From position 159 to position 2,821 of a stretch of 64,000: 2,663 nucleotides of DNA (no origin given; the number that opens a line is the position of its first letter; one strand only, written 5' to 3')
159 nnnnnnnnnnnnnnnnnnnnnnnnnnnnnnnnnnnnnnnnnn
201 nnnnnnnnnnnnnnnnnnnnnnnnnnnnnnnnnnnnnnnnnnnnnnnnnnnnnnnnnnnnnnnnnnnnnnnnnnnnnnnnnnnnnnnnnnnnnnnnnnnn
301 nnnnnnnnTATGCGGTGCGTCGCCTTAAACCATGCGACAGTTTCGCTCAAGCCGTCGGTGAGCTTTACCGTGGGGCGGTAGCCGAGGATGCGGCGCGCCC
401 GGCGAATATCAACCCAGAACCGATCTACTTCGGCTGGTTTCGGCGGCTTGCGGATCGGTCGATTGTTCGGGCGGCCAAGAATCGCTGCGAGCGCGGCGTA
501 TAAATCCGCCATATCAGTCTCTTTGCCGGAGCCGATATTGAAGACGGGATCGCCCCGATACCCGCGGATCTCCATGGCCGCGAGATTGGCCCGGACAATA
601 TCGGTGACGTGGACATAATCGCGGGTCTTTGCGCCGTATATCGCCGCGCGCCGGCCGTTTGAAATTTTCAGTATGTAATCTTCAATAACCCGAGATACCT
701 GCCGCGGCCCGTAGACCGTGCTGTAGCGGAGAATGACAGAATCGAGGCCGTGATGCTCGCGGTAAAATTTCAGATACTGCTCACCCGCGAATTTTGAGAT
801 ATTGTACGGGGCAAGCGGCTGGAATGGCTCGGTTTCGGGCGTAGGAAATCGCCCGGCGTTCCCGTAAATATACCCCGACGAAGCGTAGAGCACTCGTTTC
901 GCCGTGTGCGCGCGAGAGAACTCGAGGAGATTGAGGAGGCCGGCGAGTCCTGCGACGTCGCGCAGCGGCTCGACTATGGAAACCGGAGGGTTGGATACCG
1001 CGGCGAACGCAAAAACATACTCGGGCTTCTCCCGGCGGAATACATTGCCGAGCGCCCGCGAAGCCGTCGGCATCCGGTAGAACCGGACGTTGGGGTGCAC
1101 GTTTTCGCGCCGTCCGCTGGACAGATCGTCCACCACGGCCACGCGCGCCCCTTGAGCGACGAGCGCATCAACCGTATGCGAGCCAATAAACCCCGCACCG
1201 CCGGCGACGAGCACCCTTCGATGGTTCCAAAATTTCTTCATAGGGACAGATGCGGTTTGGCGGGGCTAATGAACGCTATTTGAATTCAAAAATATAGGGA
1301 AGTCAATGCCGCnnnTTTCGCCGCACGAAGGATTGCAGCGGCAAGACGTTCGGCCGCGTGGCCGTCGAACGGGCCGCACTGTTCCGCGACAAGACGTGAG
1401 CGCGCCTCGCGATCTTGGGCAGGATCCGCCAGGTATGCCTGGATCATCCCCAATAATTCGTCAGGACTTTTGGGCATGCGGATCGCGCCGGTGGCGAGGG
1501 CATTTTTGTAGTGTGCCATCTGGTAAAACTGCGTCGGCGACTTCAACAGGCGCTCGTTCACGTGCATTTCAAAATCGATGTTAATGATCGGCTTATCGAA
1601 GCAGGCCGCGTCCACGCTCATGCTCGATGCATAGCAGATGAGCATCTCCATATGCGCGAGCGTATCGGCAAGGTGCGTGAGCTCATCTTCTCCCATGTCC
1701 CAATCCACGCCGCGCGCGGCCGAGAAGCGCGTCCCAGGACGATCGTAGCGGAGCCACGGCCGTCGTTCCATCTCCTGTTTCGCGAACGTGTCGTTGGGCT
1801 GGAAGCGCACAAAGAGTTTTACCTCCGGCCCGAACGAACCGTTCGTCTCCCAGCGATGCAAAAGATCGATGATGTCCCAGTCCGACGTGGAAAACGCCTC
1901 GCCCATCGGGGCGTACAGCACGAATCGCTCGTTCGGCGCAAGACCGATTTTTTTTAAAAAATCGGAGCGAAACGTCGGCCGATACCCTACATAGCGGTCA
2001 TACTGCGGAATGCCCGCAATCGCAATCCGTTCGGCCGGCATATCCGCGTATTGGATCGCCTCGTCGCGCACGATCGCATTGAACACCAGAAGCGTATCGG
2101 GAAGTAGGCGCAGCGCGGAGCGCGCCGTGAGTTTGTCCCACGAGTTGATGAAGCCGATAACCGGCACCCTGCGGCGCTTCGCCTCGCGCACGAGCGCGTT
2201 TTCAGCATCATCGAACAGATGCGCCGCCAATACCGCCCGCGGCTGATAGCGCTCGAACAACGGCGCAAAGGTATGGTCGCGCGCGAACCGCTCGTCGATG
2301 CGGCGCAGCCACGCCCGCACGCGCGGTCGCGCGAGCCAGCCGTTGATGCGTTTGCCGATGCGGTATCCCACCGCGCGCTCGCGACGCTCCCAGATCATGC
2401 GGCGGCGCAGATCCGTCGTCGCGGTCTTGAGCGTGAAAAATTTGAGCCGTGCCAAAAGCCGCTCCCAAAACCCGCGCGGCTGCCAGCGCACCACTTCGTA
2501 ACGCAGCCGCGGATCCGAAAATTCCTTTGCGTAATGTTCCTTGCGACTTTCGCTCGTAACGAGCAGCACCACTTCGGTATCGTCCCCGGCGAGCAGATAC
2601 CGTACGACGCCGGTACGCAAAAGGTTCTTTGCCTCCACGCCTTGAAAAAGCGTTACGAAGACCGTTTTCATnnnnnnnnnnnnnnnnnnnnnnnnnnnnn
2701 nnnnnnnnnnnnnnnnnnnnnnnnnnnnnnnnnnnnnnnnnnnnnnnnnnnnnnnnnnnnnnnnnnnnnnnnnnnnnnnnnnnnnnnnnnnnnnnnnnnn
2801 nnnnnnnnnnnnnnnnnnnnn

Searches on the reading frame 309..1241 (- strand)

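Call 51: search_protein_families(library=pfam, proteins=[window:309-1241:-])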
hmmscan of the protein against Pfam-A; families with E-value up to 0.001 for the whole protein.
window:309-1241:- (311 aa): 6 families
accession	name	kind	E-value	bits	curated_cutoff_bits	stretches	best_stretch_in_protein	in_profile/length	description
PF01370.27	Epimerase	-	3.5e-51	174.4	20.9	1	10-237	1-240/240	NAD dependent epimerase/dehydratase family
PF16363.11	GDP_Man_Dehyd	-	2.3e-44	152.7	27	1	11-301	1-332/332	GDP-mannose 4,6 dehydratase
PF07993.18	NAD_binding_4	-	3.2e-07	30.2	20.1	1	90-181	102-212/258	Male sterility protein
PF04321.23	RmlD_sub_bind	-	4.3e-07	29.7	27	1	9-181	2-156/287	RmlD substrate binding domain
PF01073.25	3Beta_HSD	-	1.4e-05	24.7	22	1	11-222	1-229/280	3-beta hydroxysteroid dehydrogenase/isomerase family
PF13460.12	NAD_binding_10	-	0.00058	20.2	27.2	0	14-176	1-146/184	NAD(P)H-binding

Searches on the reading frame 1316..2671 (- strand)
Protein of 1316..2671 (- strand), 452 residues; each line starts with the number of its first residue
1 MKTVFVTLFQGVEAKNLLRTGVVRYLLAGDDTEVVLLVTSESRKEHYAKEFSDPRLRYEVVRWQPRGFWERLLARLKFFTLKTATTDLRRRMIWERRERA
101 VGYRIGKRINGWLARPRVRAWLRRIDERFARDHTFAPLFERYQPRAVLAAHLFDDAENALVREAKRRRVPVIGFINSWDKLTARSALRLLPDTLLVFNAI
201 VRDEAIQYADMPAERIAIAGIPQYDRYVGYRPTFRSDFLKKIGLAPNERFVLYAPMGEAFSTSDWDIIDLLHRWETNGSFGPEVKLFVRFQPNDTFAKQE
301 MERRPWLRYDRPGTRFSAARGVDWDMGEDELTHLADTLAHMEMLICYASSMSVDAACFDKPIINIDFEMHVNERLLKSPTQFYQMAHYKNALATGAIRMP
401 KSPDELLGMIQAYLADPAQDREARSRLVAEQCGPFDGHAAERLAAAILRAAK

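Call 51: search_protein_families(library=pfam, proteins=[window:1316-2671:-])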
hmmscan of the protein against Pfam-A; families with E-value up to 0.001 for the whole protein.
window:1316-2671:- (452 aa): 1 family
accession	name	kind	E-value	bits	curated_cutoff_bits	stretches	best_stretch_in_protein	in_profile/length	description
PF04464.20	Glyphos_transf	-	9.5e-05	21.9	22.1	0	212-448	156-366/367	CDP-Glycerol:Poly(glycerophosphate) glycerophosphotransferase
